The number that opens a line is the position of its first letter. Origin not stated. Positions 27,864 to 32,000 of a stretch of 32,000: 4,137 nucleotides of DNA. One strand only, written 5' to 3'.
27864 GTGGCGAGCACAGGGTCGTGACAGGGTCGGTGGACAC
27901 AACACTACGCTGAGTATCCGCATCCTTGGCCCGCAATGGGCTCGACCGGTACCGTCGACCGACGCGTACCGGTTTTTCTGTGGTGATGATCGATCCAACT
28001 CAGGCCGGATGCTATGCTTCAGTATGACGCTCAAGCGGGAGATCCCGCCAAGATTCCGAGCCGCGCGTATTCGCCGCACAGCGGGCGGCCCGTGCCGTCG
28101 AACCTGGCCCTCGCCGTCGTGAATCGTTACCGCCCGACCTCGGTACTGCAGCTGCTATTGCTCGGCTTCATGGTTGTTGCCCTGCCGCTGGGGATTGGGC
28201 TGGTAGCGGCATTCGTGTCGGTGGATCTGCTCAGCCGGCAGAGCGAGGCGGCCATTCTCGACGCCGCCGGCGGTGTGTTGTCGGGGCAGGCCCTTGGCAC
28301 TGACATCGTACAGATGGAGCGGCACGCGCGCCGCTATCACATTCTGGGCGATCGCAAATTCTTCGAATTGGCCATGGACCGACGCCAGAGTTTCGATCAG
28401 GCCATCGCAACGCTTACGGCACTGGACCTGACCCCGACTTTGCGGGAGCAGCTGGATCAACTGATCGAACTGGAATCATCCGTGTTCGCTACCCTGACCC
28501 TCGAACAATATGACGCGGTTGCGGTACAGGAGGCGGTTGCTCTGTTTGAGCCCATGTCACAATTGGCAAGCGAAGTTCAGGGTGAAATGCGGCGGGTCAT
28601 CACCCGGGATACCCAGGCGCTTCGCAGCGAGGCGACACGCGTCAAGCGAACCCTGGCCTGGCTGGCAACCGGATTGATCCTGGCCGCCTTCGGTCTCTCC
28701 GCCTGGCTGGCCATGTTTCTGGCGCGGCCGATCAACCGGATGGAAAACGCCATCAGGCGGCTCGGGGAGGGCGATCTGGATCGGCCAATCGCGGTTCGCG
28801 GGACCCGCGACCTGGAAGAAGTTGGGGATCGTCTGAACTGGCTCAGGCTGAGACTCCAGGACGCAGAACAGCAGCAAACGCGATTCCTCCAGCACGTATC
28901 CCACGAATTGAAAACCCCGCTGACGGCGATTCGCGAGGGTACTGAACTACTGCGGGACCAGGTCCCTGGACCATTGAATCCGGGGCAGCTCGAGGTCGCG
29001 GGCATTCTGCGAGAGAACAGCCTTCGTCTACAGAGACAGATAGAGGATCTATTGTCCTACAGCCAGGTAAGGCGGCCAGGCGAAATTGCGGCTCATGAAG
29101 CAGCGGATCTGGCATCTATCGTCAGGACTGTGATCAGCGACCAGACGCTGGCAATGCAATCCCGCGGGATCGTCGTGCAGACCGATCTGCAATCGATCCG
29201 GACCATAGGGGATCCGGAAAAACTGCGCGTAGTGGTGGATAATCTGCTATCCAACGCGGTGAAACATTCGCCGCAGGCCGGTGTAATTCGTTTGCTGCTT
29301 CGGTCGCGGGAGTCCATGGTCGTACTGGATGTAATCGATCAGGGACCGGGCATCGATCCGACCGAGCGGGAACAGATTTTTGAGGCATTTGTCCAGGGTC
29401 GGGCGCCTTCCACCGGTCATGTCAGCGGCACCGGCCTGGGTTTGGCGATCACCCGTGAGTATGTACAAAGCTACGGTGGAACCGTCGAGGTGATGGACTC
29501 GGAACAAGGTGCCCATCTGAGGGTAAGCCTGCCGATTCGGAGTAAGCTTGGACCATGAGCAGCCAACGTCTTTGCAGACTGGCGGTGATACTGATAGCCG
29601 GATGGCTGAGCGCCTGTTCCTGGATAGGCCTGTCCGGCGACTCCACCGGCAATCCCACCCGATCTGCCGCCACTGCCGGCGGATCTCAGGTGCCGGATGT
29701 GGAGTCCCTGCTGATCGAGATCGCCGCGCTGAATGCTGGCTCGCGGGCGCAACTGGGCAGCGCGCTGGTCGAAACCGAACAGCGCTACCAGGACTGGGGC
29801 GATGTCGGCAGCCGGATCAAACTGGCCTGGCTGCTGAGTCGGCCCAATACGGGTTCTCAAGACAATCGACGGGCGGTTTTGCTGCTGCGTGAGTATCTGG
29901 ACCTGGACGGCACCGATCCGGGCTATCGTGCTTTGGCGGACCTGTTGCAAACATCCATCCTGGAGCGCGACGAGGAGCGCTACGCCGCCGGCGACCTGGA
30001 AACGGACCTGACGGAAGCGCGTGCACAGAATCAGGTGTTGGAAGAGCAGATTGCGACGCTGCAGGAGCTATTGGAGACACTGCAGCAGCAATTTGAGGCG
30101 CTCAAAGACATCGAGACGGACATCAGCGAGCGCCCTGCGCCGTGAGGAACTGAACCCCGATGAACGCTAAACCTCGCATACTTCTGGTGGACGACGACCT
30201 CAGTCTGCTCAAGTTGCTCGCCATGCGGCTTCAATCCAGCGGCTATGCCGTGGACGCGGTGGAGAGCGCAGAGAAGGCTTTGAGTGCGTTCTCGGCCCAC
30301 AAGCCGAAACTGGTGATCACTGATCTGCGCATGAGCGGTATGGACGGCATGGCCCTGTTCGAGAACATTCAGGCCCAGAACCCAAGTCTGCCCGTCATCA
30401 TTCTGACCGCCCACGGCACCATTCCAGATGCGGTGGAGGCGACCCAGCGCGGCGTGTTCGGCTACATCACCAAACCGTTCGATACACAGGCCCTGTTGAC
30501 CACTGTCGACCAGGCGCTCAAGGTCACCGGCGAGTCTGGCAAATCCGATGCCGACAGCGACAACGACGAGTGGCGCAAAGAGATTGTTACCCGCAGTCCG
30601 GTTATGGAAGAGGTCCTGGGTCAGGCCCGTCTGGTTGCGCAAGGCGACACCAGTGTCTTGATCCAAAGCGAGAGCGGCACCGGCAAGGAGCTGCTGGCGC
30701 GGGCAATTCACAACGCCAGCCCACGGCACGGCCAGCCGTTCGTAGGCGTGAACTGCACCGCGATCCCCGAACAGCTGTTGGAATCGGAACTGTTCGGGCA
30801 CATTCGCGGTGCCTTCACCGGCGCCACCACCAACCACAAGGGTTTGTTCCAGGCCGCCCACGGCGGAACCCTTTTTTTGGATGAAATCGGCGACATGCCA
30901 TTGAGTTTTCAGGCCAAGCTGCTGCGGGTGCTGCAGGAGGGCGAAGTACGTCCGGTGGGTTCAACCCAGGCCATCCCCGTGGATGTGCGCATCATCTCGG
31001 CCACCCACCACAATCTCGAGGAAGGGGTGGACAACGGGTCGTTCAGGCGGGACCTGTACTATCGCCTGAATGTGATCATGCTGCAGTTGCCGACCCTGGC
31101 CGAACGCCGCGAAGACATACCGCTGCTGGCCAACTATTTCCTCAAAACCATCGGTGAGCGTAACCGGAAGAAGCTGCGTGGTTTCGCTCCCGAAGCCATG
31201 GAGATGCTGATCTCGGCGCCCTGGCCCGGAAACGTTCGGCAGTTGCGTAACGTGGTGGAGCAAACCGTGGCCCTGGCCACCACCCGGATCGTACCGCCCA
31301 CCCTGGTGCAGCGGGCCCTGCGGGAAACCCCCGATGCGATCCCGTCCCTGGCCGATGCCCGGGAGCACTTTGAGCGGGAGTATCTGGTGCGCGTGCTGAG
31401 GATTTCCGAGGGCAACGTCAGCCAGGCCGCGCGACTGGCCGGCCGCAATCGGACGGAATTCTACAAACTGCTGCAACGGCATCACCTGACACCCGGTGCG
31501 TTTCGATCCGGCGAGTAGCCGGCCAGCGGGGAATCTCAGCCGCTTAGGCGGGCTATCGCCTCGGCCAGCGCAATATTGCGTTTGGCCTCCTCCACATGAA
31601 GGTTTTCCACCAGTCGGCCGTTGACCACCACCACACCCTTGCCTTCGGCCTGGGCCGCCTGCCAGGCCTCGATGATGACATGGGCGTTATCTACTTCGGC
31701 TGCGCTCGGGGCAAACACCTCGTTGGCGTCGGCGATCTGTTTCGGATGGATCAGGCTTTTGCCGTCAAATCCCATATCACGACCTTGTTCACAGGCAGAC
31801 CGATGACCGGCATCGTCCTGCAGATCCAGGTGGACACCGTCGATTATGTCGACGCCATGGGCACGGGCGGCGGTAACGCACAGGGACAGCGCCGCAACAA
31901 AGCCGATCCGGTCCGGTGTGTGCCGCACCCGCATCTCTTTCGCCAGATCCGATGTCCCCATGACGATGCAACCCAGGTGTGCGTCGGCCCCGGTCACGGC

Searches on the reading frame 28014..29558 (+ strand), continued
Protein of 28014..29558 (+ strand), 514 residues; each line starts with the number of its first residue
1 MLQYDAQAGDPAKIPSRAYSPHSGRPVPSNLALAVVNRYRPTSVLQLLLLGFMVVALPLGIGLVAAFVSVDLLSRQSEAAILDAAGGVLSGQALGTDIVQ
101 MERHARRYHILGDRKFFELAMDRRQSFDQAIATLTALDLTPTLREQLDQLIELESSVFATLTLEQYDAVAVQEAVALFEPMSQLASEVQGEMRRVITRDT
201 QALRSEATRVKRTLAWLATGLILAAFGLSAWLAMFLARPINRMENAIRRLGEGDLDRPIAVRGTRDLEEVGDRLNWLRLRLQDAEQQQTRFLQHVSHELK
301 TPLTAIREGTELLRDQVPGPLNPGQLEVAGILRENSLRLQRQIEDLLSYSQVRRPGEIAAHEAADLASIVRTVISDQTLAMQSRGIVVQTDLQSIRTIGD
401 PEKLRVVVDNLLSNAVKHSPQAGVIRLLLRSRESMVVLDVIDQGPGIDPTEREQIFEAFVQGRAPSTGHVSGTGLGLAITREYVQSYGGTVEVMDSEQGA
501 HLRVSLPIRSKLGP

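Call 46: find_encoding_contigs(protein=P0008, flank=1500, max_places=3)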
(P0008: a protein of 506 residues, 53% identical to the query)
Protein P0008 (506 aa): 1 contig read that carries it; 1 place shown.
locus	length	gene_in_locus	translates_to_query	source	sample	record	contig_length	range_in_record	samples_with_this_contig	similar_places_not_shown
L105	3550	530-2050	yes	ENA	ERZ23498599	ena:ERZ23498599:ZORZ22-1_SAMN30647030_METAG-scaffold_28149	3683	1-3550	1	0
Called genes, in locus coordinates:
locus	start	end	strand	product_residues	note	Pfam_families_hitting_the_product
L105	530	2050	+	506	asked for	PF00672:HAMP, PF00512:HisKA, PF13581:HATPase_c_2 (faint), PF02518:HATPase_c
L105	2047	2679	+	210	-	-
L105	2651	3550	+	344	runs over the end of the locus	?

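Call 71: search_protein_families(library=pfam, proteins=[L020:6666-7544:+, L030:6718-7392:+, L017:6495-6839:+, L022:6572-6931:+, L047:6579-6854:+, L011:6569-7060:+, L003:6075-6614:+, L027:6580-6924:+, L056:6408-6668:+, L001:6727-6987:+], max_evalue=0.01)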
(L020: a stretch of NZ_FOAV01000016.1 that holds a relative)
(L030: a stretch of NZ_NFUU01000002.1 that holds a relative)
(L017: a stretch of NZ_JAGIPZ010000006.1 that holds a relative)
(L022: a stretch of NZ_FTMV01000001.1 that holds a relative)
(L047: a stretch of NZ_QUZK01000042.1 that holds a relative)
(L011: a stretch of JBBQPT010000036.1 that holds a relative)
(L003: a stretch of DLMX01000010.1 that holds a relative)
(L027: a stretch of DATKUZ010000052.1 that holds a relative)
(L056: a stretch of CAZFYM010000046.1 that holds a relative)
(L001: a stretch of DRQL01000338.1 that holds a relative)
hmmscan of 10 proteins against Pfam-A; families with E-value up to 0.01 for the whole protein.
L020:6666-7544:+ (293 aa): 1 family
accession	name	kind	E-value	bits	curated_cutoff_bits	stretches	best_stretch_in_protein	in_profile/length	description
PF04349.18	MdoG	-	4.1e-116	389.2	25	1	31-293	1-264/478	Periplasmic glucan biosynthesis protein, MdoG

L030:6718-7392:+ (225 aa): 1 family
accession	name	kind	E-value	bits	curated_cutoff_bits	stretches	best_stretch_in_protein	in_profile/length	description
PF04349.18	MdoG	-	1.7e-71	242.1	25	1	37-225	1-188/478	Periplasmic glucan biosynthesis protein, MdoG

L017:6495-6839:+ (115 aa): 1 family
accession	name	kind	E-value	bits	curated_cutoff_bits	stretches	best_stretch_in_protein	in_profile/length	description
PF04972.22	BON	-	1.8e-18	67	27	1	46-113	1-68/69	BON domain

L022:6572-6931:+ (120 aa): 2 families
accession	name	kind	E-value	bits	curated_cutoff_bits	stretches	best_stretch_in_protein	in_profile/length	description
PF04972.22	BON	-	1.8e-16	60.6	27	1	51-117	2-68/69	BON domain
PF21937.1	Yop-YscD_ppl_2nd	-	0.0029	17.7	27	1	54-115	4-65/67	YscD/CdsD-like Bon-like domain 2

L047:6579-6854:+ (92 aa): 4 families
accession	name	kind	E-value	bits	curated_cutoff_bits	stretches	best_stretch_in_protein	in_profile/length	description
PF13405.12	EF-hand_6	-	4.3e-06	26.4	25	1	30-48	6-24/30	EF-hand domain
PF13202.12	EF-hand_5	-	1.8e-05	24.4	25.9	1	30-45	5-20/25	EF hand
PF00036.39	EF-hand_1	-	8.6e-05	22.3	25.4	1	30-47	6-23/29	EF hand domain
PF13499.12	EF-hand_7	-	0.0002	22.1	30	1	29-52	7-31/67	EF-hand domain pair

L011:6569-7060:+ (164 aa): 5 families
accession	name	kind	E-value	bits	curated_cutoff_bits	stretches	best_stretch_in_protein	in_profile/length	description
PF04972.22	BON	-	5.1e-12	46.3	27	1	91-161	1-66/69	BON domain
PF13202.12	EF-hand_5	-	4.8e-06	26.2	25.9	0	57-79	2-25/25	EF hand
PF00036.39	EF-hand_1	-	1.6e-05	24.6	25.4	0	57-78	4-25/29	EF hand domain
PF13499.12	EF-hand_7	-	0.00011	22.9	30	0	58-78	7-27/67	EF-hand domain pair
PF13405.12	EF-hand_6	-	0.00075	19.5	25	0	57-78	4-25/30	EF-hand domain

L003:6075-6614:+ (180 aa): 7 families
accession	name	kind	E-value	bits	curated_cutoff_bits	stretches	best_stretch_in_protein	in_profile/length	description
PF04972.22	BON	-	1.8e-17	63.8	27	1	112-179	1-68/69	BON domain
PF00036.39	EF-hand_1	-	1.6e-06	27.6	25.4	1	78-97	5-24/29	EF hand domain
PF13202.12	EF-hand_5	-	5.5e-06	26.1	25.9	1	78-98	4-24/25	EF hand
PF13499.12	EF-hand_7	-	0.00021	22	30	1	53-97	8-64/67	EF-hand domain pair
PF13405.12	EF-hand_6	-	0.00021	21.2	25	0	77-95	4-22/30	EF-hand domain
PF10591.15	SPARC_Ca_bdg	-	0.0021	18.8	22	1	45-96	52-111/113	Secreted protein acidic and rich in cysteine Ca binding region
PF21937.1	Yop-YscD_ppl_2nd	-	0.0079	16.3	27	0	125-174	12-62/67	YscD/CdsD-like Bon-like domain 2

L027:6580-6924:+ (115 aa): 5 families
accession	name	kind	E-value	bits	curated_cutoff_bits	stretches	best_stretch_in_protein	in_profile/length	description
PF00036.39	EF-hand_1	-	2.7e-10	39.5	25.4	1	73-97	4-28/29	EF hand domain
PF13202.12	EF-hand_5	-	4.4e-10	39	25.9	1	73-93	3-23/25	EF hand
PF13499.12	EF-hand_7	-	9.4e-09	36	30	1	73-97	6-30/67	EF-hand domain pair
PF13405.12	EF-hand_6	-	4.5e-08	32.6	25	1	73-96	4-27/30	EF-hand domain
PF13833.12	EF-hand_8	-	1.2e-06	28.6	28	1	36-63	21-45/54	EF-hand domain pair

L056:6408-6668:+ (87 aa): 4 families
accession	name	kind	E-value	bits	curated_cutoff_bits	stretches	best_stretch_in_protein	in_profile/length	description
PF13405.12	EF-hand_6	-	5.3e-07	29.3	25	0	27-42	6-21/30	EF-hand domain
PF00036.39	EF-hand_1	-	7.9e-06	25.5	25.4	0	27-42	6-21/29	EF hand domain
PF13499.12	EF-hand_7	-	5.9e-05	23.8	30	0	27-42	8-23/67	EF-hand domain pair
PF13202.12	EF-hand_5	-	0.0015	18.3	25.9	1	26-42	3-20/25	EF hand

L001:6727-6987:+ (87 aa): 4 families
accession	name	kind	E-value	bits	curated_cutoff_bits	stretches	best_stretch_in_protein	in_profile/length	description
PF13202.12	EF-hand_5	-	4.8e-09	35.7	25.9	1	56-78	2-24/25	EF hand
PF00036.39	EF-hand_1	-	4.2e-08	32.6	25.4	1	55-77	2-24/29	EF hand domain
PF13405.12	EF-hand_6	-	5e-08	32.4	25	1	32-50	5-23/30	EF-hand domain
PF13499.12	EF-hand_7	-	3.2e-06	27.8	30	0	57-74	6-23/67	EF-hand domain pair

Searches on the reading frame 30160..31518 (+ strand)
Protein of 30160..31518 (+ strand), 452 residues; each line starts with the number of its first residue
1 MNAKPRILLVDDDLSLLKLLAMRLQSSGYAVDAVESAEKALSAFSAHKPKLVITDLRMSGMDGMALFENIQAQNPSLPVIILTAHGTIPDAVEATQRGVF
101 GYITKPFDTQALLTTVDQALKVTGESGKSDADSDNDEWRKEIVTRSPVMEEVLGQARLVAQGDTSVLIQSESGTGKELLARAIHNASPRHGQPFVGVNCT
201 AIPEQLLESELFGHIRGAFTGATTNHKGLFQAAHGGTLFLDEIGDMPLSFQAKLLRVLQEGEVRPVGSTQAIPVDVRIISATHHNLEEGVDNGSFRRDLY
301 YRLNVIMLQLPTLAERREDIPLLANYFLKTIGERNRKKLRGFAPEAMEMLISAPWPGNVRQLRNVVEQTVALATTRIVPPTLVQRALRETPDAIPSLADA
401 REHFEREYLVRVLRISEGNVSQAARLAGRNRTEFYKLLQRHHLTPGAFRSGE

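Call 6: search_protein_families(library=ncbifam, proteins=[window:30160-31518:+])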
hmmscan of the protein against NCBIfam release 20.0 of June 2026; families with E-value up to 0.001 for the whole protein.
window:30160-31518:+ (452 aa): 115 families (the best 25 are shown)
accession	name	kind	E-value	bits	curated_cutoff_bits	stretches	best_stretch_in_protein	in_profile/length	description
NF011695.0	PRK15115.1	equivalog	3.1e-191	635.9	763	1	5-449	7-444/445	two-component system response regulator GlrR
TIGR01818.1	ntrC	equivalog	3.4e-133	444.8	558.6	1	7-389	1-383/463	nitrogen regulation protein NR(I)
NF008469.0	PRK11361.1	equivalog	7.1e-123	410.7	714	1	1-444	1-457/461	acetoacetate metabolism transcriptional regulator AtoC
NF007689.0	PRK10365.1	equivalog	9.6e-121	403.6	760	1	6-433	7-434/441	sigma-54-dependent response regulator transcription factor ZraR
TIGR02915.1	PEP_resp_reg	equivalog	6.2e-114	381.3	502.6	1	7-443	1-444/445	PEP-CTERM-box response regulator transcription factor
NF008176.1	PRK10923.1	equivalog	1.9e-112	376.3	620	1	6-376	5-374/469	nitrogen regulation protein NR(I)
NF051870.1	NAssimRespRegNtrX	equivalog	6.9e-111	371.3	600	1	7-438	4-447/452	nitrogen assimilation response regulator NtrX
NF041552.1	TF_PrdR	equivalog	5.3e-103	345.3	795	1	134-438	261-573/577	sigma-54 dependent transcriptional regulator PrdR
NF041946.1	LuxO_transreg_Vib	equivalog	1.3e-102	344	800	1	9-387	1-380/463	quorum-sensing sigma-54 dependent transcriptional regulator LuxO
TIGR01817.1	nifA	equivalog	4.1e-102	342.6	528.85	1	126-381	182-436/534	nif-specific transcriptional activator NifA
NF038308.1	RNA_repair_RtcR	equivalog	1.9e-96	324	650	1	27-397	53-446/530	RNA repair transcriptional activator RtcR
NF003451.0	PRK05022.1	equivalog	7.9e-94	315.2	476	1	128-443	177-510/512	nitric oxide reductase transcriptional regulator NorR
NF049963.1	RespRegFlgRCampy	domain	1.2e-93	314.3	750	1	7-433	3-419/429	fla regulon two-component system response regulator FlgR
NF050807.1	TransRegFlbDCaul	equivalog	4.9e-88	296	750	1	26-381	22-359/454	sigma-54-dependent transcriptional regulator FlbD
NF011953.0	PRK15424.1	equivalog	7.8e-85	285.5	703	1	91-441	169-534/538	propionate catabolism operon regulatory protein PrpR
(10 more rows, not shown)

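Call 53: list_cluster_members(proteins=[P0002, P0009, window:30160-31518:+, window:25451-27223:-])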
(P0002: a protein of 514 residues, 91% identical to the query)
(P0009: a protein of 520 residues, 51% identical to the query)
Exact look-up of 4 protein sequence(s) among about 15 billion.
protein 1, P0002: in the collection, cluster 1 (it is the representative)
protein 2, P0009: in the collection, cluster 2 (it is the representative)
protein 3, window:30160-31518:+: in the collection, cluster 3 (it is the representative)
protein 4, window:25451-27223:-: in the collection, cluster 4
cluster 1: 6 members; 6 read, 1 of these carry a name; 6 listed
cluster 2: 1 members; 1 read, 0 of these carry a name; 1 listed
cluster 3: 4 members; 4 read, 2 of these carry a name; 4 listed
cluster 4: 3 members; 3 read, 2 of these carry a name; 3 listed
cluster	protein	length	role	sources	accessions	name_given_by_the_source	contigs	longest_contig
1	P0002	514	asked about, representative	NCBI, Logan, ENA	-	-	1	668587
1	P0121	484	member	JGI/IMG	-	two-component system sensor histidine kinase GlrK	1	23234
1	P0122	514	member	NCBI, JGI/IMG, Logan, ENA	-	-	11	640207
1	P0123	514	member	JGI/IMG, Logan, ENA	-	-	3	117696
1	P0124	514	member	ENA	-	-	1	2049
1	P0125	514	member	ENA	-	-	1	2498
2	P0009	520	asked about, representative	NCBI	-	-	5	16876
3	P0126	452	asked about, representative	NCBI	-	-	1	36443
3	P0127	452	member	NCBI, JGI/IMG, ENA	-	two-component system response regulator GlrR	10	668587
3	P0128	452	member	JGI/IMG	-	two-component system response regulator GlrR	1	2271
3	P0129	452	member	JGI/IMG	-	-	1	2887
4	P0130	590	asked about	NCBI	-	-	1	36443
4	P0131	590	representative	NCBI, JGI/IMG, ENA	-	isocitrate dehydrogenase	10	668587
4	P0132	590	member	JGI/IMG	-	isocitrate dehydrogenase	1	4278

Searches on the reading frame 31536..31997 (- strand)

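Call 52: search_protein_families(library=pfam, proteins=[window:31536-31997:-], max_evalue=0.00001)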
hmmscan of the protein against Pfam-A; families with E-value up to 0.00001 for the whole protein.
window:31536-31997:- (153 aa): 1 family
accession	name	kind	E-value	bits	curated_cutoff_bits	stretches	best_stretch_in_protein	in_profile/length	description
PF03328.21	HpcH_HpaI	-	3.1e-13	50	25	1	8-85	144-221/221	HpcH/HpaI aldolase/citrate lyase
